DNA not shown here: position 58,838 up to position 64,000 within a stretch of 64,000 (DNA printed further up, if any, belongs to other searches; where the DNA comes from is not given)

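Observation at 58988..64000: Giant secreted protein combining a twin-arginine leader with a C. difficile-type SPKTG sorting signal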

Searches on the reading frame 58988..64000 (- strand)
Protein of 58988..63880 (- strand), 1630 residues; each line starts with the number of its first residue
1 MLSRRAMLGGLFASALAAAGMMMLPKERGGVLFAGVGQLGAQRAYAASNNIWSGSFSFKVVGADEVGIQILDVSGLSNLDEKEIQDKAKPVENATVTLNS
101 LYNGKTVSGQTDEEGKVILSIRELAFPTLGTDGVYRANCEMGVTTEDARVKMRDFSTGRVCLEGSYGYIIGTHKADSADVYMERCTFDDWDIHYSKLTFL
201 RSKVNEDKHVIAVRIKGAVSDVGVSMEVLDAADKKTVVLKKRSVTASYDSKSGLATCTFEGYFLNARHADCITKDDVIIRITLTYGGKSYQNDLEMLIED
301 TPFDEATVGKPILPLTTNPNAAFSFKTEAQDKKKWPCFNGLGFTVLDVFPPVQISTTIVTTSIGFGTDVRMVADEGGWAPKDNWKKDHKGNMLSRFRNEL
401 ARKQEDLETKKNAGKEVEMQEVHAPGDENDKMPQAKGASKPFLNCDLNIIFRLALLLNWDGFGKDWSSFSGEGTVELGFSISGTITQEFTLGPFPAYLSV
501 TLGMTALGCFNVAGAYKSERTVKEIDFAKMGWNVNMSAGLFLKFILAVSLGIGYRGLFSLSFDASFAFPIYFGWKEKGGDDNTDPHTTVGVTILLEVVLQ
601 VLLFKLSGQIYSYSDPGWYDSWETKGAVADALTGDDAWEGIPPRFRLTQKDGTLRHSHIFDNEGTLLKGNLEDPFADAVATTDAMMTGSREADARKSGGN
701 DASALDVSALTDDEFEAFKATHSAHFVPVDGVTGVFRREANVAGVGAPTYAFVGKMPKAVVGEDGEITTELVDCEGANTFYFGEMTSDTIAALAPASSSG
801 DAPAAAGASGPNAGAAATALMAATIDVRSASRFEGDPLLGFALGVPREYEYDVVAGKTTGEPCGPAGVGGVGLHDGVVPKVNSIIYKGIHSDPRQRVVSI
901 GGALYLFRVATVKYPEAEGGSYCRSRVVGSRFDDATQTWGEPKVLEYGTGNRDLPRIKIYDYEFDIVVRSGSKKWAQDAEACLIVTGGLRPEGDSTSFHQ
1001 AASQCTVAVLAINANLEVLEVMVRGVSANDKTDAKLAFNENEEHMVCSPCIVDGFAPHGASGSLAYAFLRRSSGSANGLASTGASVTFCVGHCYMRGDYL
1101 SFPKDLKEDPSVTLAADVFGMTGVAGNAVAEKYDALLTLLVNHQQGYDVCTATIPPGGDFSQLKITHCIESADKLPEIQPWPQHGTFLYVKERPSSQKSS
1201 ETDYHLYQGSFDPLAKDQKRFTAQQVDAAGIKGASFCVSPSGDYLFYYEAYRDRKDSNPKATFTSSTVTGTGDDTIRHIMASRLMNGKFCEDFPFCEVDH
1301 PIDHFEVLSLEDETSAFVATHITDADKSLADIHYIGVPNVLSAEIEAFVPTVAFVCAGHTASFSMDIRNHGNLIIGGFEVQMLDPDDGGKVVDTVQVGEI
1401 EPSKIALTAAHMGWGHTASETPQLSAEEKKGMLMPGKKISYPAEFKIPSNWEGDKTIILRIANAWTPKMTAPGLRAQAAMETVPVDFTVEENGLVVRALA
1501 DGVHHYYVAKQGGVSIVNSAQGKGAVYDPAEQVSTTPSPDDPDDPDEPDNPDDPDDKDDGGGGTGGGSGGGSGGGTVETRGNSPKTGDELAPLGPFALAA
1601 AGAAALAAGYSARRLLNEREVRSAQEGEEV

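Call 5: search_protein_families(library=pfam, proteins=[window:58988-63880:-], max_evalue=0.1)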
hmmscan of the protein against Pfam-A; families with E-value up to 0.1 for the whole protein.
window:58988-63880:- (1630 aa): 1 family
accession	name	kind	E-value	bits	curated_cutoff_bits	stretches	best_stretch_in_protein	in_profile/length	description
PF13620.12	CarboxypepD_reg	-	0.089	13.6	32.3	0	89-117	12-40/82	Carboxypeptidase regulatory-like domain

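Call 6: search_protein_families(library=ncbifam, proteins=[window:58988-63880:-], max_evalue=0.1)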
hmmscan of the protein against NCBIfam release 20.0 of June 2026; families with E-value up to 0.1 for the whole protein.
window:58988-63880:- (1630 aa): 0 families

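Call 8: find_homologous_proteins(query=window:58988-63880:-)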
Query window:58988-63880:- (1630 aa): 18 proteins with E <= 0.001 among 8000 candidates.
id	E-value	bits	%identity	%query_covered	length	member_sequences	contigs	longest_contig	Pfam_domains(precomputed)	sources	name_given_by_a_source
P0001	0.0e+0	3705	99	100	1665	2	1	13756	-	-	-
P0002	0.0e+0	2940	79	100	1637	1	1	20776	-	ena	-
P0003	0.0e+0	2732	73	100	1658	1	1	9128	-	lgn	-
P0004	0.0e+0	2685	72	100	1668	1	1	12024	-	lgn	-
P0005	0.0e+0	2408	66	100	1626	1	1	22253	-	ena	-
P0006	0.0e+0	2368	65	100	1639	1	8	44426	-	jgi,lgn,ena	-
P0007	0.0e+0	2134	60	100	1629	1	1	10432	-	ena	-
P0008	0.0e+0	2109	59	100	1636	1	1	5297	-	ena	-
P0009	0.0e+0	2089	58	99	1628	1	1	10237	-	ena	-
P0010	0.0e+0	2070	57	100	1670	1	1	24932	-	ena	-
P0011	0.0e+0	1539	47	100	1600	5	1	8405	-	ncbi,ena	-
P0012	0.0e+0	1531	46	100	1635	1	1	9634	-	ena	-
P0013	0.0e+0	1526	47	94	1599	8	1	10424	-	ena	-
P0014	0.0e+0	1191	45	45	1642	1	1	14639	-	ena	-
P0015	0.0e+0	1135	45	43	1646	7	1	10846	-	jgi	-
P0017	1.5e-255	870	35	99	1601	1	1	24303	-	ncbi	-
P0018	2.7e-36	143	23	56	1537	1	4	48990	-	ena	-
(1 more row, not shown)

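Call 12: find_encoding_contigs(protein=P0001, flank=10000, max_places=4)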
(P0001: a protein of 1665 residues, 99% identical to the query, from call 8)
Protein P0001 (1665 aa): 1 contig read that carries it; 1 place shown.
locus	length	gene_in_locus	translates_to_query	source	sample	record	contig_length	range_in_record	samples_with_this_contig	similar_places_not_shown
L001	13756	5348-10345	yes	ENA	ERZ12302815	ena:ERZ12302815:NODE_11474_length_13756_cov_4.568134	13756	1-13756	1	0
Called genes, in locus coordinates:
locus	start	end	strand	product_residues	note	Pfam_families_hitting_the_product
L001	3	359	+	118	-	?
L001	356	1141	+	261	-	PF00005:ABC_tran, PF02463:SMC_N (weak), PF13304:AAA_21 (weak)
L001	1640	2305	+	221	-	PF27542:ArfC (faint)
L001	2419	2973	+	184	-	PF04542:Sigma70_r2, PF08281:Sigma70_r4_2, PF22233:PhyR_sigma-like (weak)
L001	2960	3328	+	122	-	-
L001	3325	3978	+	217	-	-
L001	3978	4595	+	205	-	PF13367:PrsW-protease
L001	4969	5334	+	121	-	-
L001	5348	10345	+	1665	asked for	-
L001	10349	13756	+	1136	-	?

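Call 13: find_encoding_contigs(protein=P0006, flank=10000, max_places=4)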
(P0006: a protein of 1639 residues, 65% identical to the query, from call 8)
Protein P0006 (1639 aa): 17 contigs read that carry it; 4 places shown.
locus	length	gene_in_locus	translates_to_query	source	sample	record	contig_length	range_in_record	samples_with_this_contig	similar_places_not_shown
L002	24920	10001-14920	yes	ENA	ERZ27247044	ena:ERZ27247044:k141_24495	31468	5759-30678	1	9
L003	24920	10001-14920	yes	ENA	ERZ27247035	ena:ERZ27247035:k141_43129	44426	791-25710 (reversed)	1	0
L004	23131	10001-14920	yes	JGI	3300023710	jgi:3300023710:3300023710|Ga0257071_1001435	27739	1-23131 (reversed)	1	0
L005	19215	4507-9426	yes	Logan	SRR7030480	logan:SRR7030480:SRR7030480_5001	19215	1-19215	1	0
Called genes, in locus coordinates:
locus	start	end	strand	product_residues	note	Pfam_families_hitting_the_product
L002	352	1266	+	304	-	-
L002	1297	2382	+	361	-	-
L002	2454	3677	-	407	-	PF00589:Phage_integrase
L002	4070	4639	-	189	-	-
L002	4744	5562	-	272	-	PF00376:MerR (weak), PF13411:MerR_1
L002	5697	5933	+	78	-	-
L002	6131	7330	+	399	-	PF00083:Sugar_tr (weak), PF07690:MFS_1, PF06779:MFS_4, PF07690:MFS_1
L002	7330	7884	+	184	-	PF04542:Sigma70_r2, PF08281:Sigma70_r4_2, PF22233:PhyR_sigma-like (weak)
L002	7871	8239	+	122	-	-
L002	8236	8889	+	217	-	-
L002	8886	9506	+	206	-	PF13367:PrsW-protease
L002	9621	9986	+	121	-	-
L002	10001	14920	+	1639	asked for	-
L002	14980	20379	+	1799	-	PF13306:LRR_5, PF13855:LRR_8 (faint), PF13306:LRR_5, PF03442:CBM_X2 (faint), PF18676:MBG_2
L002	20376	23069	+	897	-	PF09479:Flg_new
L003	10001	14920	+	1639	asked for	-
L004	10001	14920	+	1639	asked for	-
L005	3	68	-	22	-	?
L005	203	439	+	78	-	-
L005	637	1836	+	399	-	PF00083:Sugar_tr (weak), PF07690:MFS_1, PF06779:MFS_4, PF07690:MFS_1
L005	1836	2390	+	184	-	PF04542:Sigma70_r2, PF08281:Sigma70_r4_2, PF22233:PhyR_sigma-like (weak)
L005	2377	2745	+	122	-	-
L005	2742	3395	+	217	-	-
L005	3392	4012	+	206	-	PF13367:PrsW-protease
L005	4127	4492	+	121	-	-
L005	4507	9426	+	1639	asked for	-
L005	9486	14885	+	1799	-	PF13306:LRR_5, PF13855:LRR_8 (faint), PF13306:LRR_5, PF03442:CBM_X2 (faint), PF18676:MBG_2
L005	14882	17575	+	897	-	PF09479:Flg_new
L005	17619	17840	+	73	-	-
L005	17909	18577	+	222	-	PF00561:Abhydrolase_1, PF12146:Hydrolase_4, PF12697:Abhydrolase_6, PF03096:Ndr (weak)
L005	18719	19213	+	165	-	?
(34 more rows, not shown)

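Call 21: find_related_loci(query=A1, collection=genome_contigs, flank=10000)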
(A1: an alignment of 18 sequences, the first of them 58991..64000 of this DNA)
Query A1 (1670 aa) in genome_contigs; peptide patterns used: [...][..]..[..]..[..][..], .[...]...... (x = any residue, [..] = any of these).
599 stretches matched a pattern (row limit reached: there are more); 570 encode a relative of the query (tblastn E <= 1e-3); the best 80 are kept; 80 distinct loci.
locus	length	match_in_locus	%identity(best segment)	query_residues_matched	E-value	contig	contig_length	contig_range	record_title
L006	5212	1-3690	40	528-1660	2e-168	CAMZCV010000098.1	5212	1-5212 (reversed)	MAG TPA_asm: uncultured Coriobacteriales bacterium isolate SRR10912542_bin.34_metaWRAP_v1.3_MAG genome assembly, contig:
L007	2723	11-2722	50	375-1230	3e-106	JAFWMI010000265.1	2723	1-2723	MAG: Atopobiaceae bacterium isolate RGIG5870 Sheep_Jejunum-2__c300467, whole genome shotgun sequence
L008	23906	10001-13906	25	23-1491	1e-35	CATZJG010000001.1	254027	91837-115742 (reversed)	MAG TPA_asm: uncultured Collinsella sp. isolate ERR9578238_bin.6_MetaWRAP_v1.3_MAG genome assembly, contig: ERZ18533932.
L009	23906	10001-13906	26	23-1491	2e-34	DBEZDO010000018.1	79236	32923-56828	MAG TPA_asm: Collinsella sp. isolate MAG2569 k141_25014, whole genome shotgun sequence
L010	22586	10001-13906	25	23-1491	1e-33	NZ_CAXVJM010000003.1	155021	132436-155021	Collinsella aerofaciens ATCC 25986 isolate CC00587 CC00587_3_NODE_3_length_155021_cov_253.944832, whole genome shotgun s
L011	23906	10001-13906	25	23-1491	6e-34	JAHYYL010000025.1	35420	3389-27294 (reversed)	MAG: Collinsella sp. isolate HRGM_Genome_0441 HRGM_Genome_0441_24, whole genome shotgun sequence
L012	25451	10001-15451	26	23-1491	5e-34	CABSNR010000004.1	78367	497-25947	MAG TPA_asm: uncultured Collinsella sp. isolate MGYG-HGUT-02760 genome assembly, contig: GUT_GENOME163441_4, whole genom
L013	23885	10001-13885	26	41-1495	4e-34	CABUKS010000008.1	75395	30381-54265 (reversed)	MAG TPA_asm: uncultured Collinsella sp. isolate MGYG-HGUT-04097 genome assembly, contig: GUT_GENOME256235_8, whole genom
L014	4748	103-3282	25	284-1491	3e-34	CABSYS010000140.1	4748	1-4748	MAG TPA_asm: uncultured Collinsella sp. isolate MGYG-HGUT-03048 genome assembly, contig: GUT_GENOME197471_140, whole gen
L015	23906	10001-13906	25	23-1491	3e-34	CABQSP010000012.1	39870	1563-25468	MAG TPA_asm: uncultured Collinsella sp. isolate MGYG-HGUT-00878 genome assembly, contig: GUT_GENOME042491_12, whole geno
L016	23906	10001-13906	26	23-1491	7e-34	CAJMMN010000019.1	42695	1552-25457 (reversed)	TPA_asm: uncultured bacterium isolate ERR1430422-bin.30 genome assembly, contig: NODE_477_length_42695_cov_91.208326, wh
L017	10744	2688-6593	26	23-1491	6e-34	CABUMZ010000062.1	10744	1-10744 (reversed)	MAG TPA_asm: uncultured Collinsella sp. isolate MGYG-HGUT-04152 genome assembly, contig: GUT_GENOME257708_62, whole geno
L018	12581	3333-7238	26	23-1491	9e-34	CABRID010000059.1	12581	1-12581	MAG TPA_asm: uncultured Collinsella sp. isolate MGYG-HGUT-01587 genome assembly, contig: GUT_GENOME097662_59, whole geno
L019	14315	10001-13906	26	23-1491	1e-33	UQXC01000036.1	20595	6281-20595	uncultured Collinsella sp. isolate UMGS727 genome assembly, contig: NODE_489_length_20595_cov_49.4455, whole genome shot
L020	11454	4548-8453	26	23-1491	9e-34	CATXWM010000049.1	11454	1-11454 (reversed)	MAG TPA_asm: uncultured Collinsella sp. isolate ERR9762693_bin.46_MetaWRAP_v1.3_MAG genome assembly, contig: ERZ18534050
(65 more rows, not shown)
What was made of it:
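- On C. difficile SrtB-type (S/P)PxTG substrates: The relatives retrieved from the genome scan with a named taxon are Coriobacteriia: Collinsella, Slackia, Atopobiaceae (call 21).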

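Call 22: search_solved_structures(query=A1, max_evalue=1)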
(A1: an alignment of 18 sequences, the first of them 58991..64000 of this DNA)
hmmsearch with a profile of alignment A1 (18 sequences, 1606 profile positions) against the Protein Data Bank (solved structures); distinct sequences matched with E-value up to 1: 1.
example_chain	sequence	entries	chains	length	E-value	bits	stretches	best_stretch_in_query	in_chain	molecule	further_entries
2i88_A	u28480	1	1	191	0.059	14.2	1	407-500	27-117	Colicin-E1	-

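Call 23: find_encoding_contigs(protein=P0018, flank=10000, max_places=2)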
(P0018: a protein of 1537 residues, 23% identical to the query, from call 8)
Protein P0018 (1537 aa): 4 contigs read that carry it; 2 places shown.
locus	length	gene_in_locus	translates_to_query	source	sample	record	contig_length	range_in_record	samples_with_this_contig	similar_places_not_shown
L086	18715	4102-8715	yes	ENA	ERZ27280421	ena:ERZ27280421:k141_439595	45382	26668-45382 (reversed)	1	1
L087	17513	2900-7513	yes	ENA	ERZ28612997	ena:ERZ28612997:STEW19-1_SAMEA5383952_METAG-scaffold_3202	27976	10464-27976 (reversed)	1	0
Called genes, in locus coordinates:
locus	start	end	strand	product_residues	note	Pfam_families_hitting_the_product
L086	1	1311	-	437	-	?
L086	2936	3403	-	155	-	PF13749:HATPase_c_4 (weak)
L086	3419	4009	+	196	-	-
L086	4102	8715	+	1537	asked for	-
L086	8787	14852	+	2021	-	PF09479:Flg_new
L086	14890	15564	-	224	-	PF06961:DUF1294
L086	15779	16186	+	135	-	PF01569:PAP2 (weak)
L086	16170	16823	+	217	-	PF06250:YhcG_C, PF21247:Fic-like_C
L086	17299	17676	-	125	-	PF13749:HATPase_c_4 (weak)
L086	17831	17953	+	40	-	-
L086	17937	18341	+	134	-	-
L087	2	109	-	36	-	?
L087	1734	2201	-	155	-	PF13749:HATPase_c_4 (weak)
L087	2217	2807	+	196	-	-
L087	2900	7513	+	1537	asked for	-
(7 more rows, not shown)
